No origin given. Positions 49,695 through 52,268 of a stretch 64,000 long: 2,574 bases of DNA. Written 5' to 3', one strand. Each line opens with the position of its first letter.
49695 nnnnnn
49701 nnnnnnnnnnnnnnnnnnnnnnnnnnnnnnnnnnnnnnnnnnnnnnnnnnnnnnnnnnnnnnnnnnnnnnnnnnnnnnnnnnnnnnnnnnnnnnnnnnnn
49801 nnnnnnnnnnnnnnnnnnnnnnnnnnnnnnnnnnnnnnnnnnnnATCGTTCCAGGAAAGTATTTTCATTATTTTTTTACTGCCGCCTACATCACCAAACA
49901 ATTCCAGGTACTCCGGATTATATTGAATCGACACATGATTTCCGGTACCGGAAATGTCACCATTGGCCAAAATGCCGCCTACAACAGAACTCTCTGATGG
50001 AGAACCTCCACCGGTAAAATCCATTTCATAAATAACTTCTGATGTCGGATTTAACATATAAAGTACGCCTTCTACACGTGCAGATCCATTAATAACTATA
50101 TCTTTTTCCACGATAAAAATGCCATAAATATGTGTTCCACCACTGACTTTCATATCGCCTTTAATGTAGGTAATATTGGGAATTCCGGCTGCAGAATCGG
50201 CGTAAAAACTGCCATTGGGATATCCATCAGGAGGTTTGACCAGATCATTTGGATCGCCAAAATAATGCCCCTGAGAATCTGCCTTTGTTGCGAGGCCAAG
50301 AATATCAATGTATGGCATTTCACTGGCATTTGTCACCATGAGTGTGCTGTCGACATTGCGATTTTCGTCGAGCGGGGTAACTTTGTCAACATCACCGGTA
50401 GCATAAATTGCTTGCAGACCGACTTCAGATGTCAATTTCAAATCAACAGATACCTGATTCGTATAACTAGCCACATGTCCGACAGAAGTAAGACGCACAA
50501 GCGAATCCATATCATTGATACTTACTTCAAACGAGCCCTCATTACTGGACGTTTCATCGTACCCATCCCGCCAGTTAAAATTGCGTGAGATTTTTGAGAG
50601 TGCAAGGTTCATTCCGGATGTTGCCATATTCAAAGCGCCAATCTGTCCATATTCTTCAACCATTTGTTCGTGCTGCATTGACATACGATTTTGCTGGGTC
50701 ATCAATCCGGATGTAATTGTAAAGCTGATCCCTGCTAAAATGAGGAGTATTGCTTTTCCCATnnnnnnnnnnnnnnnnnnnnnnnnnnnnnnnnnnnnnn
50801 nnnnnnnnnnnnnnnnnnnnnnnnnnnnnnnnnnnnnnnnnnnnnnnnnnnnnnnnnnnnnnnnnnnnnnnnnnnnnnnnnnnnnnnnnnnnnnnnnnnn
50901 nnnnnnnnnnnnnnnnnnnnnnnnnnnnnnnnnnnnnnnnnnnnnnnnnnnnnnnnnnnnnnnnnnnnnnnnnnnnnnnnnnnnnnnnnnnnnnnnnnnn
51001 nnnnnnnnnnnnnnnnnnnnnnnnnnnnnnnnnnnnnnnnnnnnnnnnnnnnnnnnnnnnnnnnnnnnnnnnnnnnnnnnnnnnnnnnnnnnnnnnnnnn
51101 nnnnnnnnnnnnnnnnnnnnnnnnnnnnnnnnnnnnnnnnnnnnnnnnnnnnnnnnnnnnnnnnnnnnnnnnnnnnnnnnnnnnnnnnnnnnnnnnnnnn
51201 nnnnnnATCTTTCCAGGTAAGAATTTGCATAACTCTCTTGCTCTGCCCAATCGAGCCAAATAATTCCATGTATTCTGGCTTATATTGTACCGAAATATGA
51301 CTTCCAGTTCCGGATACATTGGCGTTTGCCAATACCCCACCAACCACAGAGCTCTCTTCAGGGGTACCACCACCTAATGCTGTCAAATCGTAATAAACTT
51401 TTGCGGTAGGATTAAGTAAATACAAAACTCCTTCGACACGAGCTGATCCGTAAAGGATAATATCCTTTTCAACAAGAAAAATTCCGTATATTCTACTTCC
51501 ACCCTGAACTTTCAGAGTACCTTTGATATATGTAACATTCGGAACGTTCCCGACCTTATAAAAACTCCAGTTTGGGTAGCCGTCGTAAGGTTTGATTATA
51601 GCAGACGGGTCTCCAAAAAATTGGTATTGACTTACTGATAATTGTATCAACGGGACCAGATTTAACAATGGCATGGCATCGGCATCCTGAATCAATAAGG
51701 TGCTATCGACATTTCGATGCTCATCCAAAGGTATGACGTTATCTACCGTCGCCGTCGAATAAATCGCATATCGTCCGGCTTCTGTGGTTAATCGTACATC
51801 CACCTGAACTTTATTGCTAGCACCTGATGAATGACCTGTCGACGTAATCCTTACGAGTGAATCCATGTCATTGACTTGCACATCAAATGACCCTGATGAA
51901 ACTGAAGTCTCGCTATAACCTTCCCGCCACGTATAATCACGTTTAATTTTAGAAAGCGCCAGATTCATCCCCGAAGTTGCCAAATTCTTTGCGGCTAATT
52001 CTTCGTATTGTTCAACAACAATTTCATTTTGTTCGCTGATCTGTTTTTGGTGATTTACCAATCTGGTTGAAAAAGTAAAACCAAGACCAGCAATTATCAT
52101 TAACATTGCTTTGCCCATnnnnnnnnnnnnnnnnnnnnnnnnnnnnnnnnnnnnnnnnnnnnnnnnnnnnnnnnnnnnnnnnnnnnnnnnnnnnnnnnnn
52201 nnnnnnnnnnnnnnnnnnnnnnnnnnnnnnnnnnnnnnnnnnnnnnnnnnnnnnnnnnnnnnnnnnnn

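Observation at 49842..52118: Two divergent tandem PilX-like paralogs with their own terminator, next to the motor/adhesin cluster, with no other type IV pilus genes in 64 kb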

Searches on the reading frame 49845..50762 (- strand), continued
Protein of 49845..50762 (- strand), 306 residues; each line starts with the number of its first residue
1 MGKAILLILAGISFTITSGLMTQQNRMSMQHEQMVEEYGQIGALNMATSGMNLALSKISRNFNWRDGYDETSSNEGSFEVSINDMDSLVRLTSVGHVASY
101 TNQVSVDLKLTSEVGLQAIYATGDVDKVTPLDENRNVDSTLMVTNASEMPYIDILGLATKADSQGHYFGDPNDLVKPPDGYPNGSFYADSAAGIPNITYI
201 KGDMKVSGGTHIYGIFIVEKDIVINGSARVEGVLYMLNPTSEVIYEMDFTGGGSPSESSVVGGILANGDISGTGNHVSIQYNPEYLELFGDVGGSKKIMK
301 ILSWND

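Call 67: search_protein_families(library=pfam, proteins=[L021:5642-6895:+, L004:8702-9196:+, L004:9222-9782:+, L004:4878-5276:+, L004:14833-15744:+, L004:10958-12142:+, L001:13793-14560:+, L016:7877-9919:+], max_evalue=0.1)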
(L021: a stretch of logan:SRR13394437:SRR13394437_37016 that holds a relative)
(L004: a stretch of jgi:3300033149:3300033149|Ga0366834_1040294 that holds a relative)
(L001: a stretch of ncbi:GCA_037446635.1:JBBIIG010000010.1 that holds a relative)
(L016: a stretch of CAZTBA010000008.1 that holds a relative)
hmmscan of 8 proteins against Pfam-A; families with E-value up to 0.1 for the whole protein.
L021:5642-6895:+ (418 aa): 2 families
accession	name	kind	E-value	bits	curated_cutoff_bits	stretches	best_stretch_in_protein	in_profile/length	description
PF16241.10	DUF4900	-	1.7e-08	35.1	29.4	1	113-166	29-86/89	Domain of unknown function (DUF4900)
PF00941.27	FAD_binding_5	-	0.065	13.5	27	0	13-63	71-121/170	FAD binding domain in molybdopterin dehydrogenase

L004:8702-9196:+ (165 aa): 0 families

L004:9222-9782:+ (187 aa): 0 families

L004:4878-5276:+ (133 aa): 1 family
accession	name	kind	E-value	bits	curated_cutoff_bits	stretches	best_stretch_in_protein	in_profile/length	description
PF12704.14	MacB_PCD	-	0.054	14.2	27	1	8-72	2-56/207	MacB-like periplasmic core domain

L004:14833-15744:+ (304 aa): 3 families
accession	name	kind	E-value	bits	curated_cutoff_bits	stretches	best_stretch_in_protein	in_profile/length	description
PF04350.18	PilO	-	0.011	16.3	22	1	33-173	2-142/145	Pilus assembly protein, PilO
PF08647.16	BRE1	-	0.036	14.6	27.9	0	28-65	50-87/95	BRE1 E3 ubiquitin ligase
PF05896.17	NQRA_N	-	0.082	13.6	25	0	262-299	44-81/94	NqrA N-terminal barrel-sandwich hybrid domain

L004:10958-12142:+ (395 aa): 13 families
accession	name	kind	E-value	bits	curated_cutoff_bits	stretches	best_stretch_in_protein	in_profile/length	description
PF00437.27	T2SSE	-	2.2e-32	112.6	24.9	1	152-369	106-333/370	Type II/IV secretion system protein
PF01935.23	DUF87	-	0.0002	22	23.2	1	188-232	26-69/220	Helicase HerA, central domain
PF13555.12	AAA_29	-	0.0017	18.5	27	1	184-206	21-43/61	P-loop containing region of AAA domain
PF13401.12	AAA_22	-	0.0063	17.3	27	1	185-220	5-39/130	AAA domain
PF25199.1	nSTAND_NTPase5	-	0.0069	16.6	34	1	185-264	41-123/145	Novel STAND NTPase 5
PF20720.3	nSTAND3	-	0.0095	16.1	27.2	1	184-237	16-67/155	Novel STAND NTPase 3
PF13191.12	AAA_16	-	0.017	16.1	32.6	1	186-302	25-124/167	AAA ATPase domain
PF24883.2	NPHP3_N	-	0.034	14.8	24.8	0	185-215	22-52/164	Nephrocystin 3, N-terminal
PF02492.25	cobW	-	0.036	14.1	20.7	1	188-225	3-38/180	CobW/HypB/UreG, nucleotide-binding domain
PF01580.24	FtsK_SpoIIIE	-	0.036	14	24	1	184-206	37-60/221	FtsK/SpoIIIE family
PF13245.12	AAA_19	-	0.041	14.5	25.1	1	182-257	8-72/134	AAA domain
PF13173.12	AAA_14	-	0.043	14.3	27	0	186-276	3-101/129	AAA domain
PF13476.12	AAA_23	-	0.097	13.7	27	0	176-205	16-39/201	AAA domain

L001:13793-14560:+ (256 aa): 0 families

L016:7877-9919:+ (681 aa): 10 families
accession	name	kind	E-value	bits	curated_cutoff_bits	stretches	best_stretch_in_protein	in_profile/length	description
PF17957.7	Big_7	-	4.2e-12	47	24.1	2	221-297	1-70/70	Bacterial Ig domain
PF10342.15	Kre9_KNH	-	2.2e-09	38.4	24.6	2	227-293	1-69/94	Kre9/KNH-like N-terminal Ig-like domain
PF00041.27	fn3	-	1.4e-05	25.6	25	1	442-518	12-81/84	Fibronectin type III domain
PF07963.17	N_methyl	-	0.00071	19.5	21.2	1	9-35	1-27/27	Prokaryotic N-terminal methylation motif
PF16389.11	DUF4998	-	0.00092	19.3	29.1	0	438-519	27-107/199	Domain of unknown function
PF25814.1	fn3_SORL1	-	0.011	16.2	27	1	448-508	20-75/90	SORL1-like, fn3 domain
PF02012.26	BNR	-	0.037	14.4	27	0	258-267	1-10/12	BNR/Asp-box repeat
PF16794.11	fn3_4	-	0.043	14.2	27.1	0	487-519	71-103/103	Fibronectin-III type domain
PF00229.24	TNF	-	0.056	13.8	23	0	593-667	45-122/127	TNF(Tumour Necrosis Factor) family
PF16656.11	Pur_ac_phosph_N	-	0.063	14.3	30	1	439-510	6-84/93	Purple acid Phosphatase, N-terminal domain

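Call 71: search_protein_representatives(alignment_id=A1)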
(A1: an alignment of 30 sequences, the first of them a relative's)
Query: 30 sequences, 298 profile positions. Proteins with E-value up to 0.001 (for the whole library): 2263; up to 1e-10: 306; up to 1e-30: 75. The best 150 are listed.
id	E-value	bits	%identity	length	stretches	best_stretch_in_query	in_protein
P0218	4.2e-122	423.3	-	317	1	2-298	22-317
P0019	1.2e-110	385.7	-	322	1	3-298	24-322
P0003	1.9e-110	385.0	-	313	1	1-298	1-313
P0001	7.9e-109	379.8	-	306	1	1-297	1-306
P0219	2.3e-107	374.9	-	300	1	1-298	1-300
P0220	1.8e-86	306.3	-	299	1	1-298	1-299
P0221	2.5e-83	296.0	-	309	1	1-297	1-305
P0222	5.8e-83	294.8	-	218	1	90-297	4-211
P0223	8.7e-81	287.7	-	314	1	1-297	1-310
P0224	1.5e-77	277.0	-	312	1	7-296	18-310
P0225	1.1e-74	267.6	-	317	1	5-288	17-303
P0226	1.9e-73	263.6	-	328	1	3-297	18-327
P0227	9.2e-73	261.3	-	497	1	2-298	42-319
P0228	1.1e-72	261.0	-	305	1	1-296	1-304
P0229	1.9e-70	253.7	-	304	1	1-295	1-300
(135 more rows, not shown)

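Call 73: search_protein_families(library=pfam, alignment_id=A3, max_evalue=0.01)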
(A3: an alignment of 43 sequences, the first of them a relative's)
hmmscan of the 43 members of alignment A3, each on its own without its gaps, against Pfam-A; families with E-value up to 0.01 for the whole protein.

A. member 1, P0001 (306 aa): 0 families

B. families by the number of members that match (of 43 scanned): 5 families
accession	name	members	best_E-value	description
PF14341.11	PilX_N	9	6.3e-10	PilX N-terminal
PF23981.1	DUF7305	2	0.0012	Domain of unknown function (DUF7305)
PF10833.13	DUF2572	1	0.0028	Protein of unknown function (DUF2572)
PF02469.27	Fasciclin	1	0.0031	Fasciclin domain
PF14262.12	Cthe_2159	1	0.0033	Carbohydrate-binding domain-containing protein Cthe_2159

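Call 79: fold_search(model_id=the predicted structure, library=pdb)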
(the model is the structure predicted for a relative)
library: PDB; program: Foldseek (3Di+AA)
matches with E <= 10: 199; with E <= 0.001: 3
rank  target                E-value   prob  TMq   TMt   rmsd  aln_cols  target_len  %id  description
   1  6qvi_C                2.0e-04  0.99  0.26  0.16  14.9       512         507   10  Crystal structure of competence-associated pilin ComZ from Thermus thermophilus (released 2019-05-29)
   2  6qvi_B                3.1e-04  0.99  0.26  0.19  13.7       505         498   10  Crystal structure of competence-associated pilin ComZ from Thermus thermophilus (released 2019-05-29)
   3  6qvi_A                5.9e-04  0.99  0.26  0.16  14.4       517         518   10  Crystal structure of competence-associated pilin ComZ from Thermus thermophilus (released 2019-05-29)
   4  4nuh                  5.4e-02  0.35  0.20  0.26  11.6       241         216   11  Crystal structure of mLeIBP, a capping head region swapped mutant of ice-binding protein (released 2014-04-16)
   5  3uyv_A                5.7e-02  0.93  0.28  0.36  11.0       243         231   12  Crystal structure of a glycosylated ice-binding protein (LeIBP) from Arctic yeast (released 2012-02-29)
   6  1omo_A                7.8e-02  0.08  0.12  0.11  21.4       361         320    7  alanine dehydrogenase dimer w/bound NAD (archaeal) (released 2004-07-06)
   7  9lhr_B                1.3e-01  0.82  0.27  0.35  10.9       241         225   12  Crystal structure of Ice binding protein from Candidatus Cryosericum odellii SMC5 (released 2025-09-03)
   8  5uyt_B                2.0e-01  0.91  0.34  0.25   7.2       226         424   10  Crystal structure of ice binding protein from an Antarctic bacterium Flavobacteriaceae (released 2017-10-25)
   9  1vll_A                2.0e-01  0.10  0.12  0.12  20.6       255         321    8  Crystal structure of alanine dehydrogenase (AF1665) from Archaeoglobus fulgidus at 2.80 A resolution (released 2004-09-21)
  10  1x7d_A                2.1e-01  0.06  0.12  0.11  22.0       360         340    8  Crystal Structure Analysis of Ornithine Cyclodeaminase Complexed with NAD and ornithine to 1.6 Angstroms (released 2004-11-09)
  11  1u7h_B                2.6e-01  0.06  0.12  0.11  21.6       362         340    8  Structure and a Proposed Mechanism for Ornithine Cyclodeaminase from Pseudomonas putida (released 2004-11-09)
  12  1u7h_A                4.0e-01  0.04  0.12  0.11  22.2       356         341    8  Structure and a Proposed Mechanism for Ornithine Cyclodeaminase from Pseudomonas putida (released 2004-11-09)
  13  8j1g_A                5.3e-01  0.09  0.14  0.14  19.7       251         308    7  Structure of amino acid dehydrogenase in complex with NADPH (released 2023-08-16)
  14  1x7d_B                5.3e-01  0.05  0.13  0.11  21.8       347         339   10  Crystal Structure Analysis of Ornithine Cyclodeaminase Complexed with NAD and ornithine to 1.6 Angstroms (released 2004-11-09)
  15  8j1g_C                5.5e-01  0.10  0.14  0.15  19.8       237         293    8  Structure of amino acid dehydrogenase in complex with NADPH (released 2023-08-16)
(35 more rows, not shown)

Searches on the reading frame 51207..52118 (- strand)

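Call 4: search_protein_families(library=pfam, proteins=[window:51207-52118:-], max_evalue=1)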
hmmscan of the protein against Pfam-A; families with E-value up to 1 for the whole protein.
window:51207-52118:- (304 aa): 1 family
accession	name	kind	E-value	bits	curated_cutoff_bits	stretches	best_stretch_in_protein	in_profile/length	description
PF17962.7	bMG6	-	0.1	13.2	23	1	43-86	28-71/112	Bacterial macroglobulin domain 6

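Call 7: search_protein_families(library=ncbifam, proteins=[window:51207-52118:-], max_evalue=1)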
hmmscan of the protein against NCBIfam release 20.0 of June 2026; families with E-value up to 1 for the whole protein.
window:51207-52118:- (304 aa): 0 families
